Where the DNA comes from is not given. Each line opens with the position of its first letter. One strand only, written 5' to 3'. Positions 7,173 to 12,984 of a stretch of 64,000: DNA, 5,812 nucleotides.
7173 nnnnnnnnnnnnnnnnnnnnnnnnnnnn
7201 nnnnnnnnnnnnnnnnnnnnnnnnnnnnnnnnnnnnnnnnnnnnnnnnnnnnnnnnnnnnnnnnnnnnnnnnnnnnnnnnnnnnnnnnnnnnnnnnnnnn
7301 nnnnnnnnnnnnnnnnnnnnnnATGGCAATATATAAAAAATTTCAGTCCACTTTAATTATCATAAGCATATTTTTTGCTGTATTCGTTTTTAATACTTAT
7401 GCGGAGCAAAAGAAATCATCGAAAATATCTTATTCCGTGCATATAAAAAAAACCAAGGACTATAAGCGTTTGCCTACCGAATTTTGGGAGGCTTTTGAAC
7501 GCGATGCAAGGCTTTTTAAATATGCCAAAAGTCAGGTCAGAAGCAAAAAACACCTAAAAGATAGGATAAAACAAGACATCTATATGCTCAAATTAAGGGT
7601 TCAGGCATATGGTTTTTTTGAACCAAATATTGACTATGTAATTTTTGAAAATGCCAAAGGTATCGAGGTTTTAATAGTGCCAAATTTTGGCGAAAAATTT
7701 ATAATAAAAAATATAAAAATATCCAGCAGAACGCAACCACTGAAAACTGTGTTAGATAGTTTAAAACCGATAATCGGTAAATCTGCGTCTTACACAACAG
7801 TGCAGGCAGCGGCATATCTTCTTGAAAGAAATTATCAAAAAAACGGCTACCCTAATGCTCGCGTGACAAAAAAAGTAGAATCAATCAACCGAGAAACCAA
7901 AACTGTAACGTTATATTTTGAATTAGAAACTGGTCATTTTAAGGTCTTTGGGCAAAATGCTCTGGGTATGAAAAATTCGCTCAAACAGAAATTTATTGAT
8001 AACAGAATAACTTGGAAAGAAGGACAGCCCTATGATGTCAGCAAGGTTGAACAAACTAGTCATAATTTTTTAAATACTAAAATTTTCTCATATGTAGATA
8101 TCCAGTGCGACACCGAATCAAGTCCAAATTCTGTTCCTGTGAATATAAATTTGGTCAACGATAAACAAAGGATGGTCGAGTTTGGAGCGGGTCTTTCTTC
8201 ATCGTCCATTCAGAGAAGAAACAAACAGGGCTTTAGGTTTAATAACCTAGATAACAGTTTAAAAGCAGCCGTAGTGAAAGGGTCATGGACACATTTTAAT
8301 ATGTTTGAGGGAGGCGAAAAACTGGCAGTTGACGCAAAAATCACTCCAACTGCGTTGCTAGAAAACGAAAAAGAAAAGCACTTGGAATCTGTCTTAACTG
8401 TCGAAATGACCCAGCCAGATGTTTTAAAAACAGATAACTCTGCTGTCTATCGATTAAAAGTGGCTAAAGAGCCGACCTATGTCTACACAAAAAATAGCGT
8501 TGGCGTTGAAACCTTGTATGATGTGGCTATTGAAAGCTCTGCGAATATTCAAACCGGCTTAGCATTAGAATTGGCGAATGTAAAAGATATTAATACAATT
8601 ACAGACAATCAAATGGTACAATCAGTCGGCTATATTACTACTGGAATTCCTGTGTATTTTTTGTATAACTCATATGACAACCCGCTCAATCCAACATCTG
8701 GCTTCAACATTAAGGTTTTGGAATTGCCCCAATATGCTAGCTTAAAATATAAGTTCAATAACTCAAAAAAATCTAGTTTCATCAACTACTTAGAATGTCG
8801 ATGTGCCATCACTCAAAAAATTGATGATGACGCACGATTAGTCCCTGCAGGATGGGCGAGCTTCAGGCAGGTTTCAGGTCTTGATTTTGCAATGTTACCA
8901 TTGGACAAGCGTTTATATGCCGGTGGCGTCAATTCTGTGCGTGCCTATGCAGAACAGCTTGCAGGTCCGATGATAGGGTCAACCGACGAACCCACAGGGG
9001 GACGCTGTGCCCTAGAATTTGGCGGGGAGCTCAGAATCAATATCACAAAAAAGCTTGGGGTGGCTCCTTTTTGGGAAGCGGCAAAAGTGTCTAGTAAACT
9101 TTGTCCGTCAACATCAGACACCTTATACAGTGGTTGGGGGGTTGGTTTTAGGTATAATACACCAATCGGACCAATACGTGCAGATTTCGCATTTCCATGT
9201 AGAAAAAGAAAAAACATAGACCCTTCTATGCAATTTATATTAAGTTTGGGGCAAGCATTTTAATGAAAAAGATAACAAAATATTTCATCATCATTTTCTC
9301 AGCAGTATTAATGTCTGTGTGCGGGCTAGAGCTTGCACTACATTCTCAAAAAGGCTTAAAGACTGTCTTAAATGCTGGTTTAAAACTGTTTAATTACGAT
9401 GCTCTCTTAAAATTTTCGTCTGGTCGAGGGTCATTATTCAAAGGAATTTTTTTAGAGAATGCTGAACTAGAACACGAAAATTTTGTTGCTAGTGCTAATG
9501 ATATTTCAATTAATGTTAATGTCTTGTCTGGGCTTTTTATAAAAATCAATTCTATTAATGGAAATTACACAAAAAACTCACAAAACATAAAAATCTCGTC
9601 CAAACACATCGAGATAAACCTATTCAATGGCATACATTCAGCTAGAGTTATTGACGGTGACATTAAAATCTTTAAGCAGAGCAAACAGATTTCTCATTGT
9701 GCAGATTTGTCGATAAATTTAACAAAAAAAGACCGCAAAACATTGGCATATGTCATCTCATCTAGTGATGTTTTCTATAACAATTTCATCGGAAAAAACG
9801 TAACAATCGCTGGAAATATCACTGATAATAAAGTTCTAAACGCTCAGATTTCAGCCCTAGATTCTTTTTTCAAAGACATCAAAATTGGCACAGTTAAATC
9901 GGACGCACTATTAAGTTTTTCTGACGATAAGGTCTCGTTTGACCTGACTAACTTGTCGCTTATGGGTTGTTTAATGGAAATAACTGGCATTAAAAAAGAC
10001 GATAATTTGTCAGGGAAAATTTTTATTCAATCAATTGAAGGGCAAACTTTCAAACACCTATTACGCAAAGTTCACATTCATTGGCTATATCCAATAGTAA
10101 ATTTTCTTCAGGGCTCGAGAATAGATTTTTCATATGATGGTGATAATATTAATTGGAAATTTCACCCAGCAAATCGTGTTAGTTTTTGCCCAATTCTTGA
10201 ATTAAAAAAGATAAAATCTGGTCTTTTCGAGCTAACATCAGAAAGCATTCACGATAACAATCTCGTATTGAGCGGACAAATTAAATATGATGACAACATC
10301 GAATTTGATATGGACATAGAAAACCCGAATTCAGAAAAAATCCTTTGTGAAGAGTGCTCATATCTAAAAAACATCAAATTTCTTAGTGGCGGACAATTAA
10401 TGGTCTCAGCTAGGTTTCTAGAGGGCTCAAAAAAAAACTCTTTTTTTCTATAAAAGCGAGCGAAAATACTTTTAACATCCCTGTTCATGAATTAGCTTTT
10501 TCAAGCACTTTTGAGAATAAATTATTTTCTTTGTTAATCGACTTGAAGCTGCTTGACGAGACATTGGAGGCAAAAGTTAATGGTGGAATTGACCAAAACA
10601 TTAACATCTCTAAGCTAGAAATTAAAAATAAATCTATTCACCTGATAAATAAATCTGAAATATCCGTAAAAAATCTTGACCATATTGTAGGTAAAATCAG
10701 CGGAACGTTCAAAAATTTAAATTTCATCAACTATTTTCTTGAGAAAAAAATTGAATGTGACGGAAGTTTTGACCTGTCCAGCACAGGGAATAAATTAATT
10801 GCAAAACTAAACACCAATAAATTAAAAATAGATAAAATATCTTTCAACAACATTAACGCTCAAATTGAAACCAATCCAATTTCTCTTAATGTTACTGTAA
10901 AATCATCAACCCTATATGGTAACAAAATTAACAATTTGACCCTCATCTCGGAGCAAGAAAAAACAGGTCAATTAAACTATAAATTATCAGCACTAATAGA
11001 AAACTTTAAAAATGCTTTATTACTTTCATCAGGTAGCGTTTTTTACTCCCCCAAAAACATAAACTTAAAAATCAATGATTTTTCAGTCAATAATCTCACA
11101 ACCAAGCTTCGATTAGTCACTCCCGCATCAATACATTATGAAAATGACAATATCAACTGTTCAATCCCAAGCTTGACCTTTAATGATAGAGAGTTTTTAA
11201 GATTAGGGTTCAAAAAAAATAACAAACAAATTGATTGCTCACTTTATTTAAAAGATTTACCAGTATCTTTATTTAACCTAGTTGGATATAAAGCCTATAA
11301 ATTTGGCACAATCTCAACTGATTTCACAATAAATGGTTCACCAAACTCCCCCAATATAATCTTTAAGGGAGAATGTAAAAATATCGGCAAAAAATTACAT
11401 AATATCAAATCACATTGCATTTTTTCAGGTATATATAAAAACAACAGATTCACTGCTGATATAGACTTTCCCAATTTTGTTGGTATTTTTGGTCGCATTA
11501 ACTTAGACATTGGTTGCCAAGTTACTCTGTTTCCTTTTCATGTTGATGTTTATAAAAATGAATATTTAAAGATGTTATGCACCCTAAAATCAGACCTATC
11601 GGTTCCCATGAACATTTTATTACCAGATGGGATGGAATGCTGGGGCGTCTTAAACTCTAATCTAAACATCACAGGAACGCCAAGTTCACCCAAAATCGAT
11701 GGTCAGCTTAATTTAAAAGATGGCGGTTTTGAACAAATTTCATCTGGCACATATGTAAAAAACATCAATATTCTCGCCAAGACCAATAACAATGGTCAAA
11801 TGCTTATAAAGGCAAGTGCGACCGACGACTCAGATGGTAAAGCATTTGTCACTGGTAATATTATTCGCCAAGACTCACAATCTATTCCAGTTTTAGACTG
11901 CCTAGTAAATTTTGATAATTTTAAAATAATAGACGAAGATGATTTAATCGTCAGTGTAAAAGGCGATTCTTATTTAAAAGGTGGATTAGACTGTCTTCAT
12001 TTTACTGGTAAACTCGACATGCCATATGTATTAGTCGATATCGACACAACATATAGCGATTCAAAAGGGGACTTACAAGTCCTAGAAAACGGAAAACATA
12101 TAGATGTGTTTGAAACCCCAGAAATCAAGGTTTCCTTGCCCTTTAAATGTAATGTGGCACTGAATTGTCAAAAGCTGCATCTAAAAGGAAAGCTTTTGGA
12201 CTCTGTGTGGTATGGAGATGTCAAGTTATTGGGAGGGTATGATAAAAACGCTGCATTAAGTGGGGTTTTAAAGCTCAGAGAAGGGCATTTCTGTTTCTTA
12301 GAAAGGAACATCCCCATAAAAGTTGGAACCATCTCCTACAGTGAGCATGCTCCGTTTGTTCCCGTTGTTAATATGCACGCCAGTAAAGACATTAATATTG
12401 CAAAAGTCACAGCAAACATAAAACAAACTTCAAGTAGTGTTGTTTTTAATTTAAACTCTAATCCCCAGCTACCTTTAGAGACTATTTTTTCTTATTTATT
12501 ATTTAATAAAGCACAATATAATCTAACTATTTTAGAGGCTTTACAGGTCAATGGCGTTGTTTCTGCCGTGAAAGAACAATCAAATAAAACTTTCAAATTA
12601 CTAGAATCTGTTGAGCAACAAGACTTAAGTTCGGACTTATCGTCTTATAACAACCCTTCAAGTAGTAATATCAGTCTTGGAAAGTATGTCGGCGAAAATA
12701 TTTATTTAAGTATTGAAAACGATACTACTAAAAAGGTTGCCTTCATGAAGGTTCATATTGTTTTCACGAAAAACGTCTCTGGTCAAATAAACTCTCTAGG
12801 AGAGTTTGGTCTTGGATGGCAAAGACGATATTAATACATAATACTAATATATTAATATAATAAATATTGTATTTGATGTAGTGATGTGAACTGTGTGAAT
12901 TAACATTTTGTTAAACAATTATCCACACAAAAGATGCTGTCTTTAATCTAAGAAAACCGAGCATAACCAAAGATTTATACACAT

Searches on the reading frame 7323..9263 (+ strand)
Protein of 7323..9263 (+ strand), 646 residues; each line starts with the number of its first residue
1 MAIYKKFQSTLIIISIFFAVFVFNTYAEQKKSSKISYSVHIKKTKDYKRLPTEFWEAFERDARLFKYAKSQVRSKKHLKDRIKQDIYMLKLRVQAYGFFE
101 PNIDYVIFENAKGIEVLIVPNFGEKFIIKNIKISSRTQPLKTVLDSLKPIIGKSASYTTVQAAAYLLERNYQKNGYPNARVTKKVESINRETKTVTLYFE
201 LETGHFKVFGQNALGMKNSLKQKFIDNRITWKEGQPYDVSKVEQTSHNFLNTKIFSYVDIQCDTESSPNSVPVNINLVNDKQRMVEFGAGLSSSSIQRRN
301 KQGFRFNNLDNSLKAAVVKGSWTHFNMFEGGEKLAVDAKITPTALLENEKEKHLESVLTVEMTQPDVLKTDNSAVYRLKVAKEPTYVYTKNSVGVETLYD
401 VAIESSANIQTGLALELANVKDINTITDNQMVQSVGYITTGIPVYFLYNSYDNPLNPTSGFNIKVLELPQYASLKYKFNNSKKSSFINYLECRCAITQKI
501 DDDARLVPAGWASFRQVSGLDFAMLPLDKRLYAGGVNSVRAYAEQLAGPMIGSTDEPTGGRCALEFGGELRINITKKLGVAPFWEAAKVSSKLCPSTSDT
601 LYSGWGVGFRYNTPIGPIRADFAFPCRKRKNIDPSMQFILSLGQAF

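Call 52: search_protein_families(library=pfam, proteins=[window:7323-9263:+], max_evalue=0.00001)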
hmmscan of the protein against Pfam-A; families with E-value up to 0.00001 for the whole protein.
window:7323-9263:+ (646 aa): 2 families
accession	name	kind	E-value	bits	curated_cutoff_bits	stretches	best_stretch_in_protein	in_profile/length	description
PF01103.29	Omp85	-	3.4e-32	112.7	24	1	326-646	1-325/325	Omp85 superfamily domain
PF07244.20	POTRA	-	1.1e-11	45.7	21.3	0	128-203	3-78/79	Surface antigen variable number repeat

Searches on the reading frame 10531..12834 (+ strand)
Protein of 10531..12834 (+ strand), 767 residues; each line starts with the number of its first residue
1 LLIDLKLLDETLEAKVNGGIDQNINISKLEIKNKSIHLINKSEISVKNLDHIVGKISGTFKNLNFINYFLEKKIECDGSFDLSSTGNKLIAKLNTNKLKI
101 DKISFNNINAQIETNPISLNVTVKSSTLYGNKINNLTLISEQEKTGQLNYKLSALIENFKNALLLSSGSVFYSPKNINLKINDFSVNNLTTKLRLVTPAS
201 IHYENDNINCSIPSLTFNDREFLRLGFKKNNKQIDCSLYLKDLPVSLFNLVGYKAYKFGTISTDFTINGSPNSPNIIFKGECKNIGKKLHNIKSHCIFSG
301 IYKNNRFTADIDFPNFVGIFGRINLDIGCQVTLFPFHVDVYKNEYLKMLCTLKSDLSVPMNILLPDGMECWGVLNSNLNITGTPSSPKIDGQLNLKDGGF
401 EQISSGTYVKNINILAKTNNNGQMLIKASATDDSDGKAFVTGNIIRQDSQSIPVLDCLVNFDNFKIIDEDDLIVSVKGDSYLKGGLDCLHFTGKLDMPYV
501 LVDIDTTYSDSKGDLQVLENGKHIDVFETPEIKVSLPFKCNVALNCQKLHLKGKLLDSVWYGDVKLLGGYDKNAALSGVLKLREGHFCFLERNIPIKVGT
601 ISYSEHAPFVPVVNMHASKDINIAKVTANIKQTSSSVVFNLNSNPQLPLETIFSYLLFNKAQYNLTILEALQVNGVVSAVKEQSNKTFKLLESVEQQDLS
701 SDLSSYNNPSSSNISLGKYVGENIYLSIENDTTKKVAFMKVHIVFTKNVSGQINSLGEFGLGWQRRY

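Call 52: search_protein_families(library=pfam, proteins=[window:10531-12834:+], max_evalue=0.00001)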
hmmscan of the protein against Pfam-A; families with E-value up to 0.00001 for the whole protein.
window:10531-12834:+ (767 aa): 1 family
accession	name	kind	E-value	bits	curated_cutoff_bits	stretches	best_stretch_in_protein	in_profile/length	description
PF04357.19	TamB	-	5.6e-25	88.8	22.4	1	430-767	5-381/381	TamB, inner membrane protein subunit of TAM complex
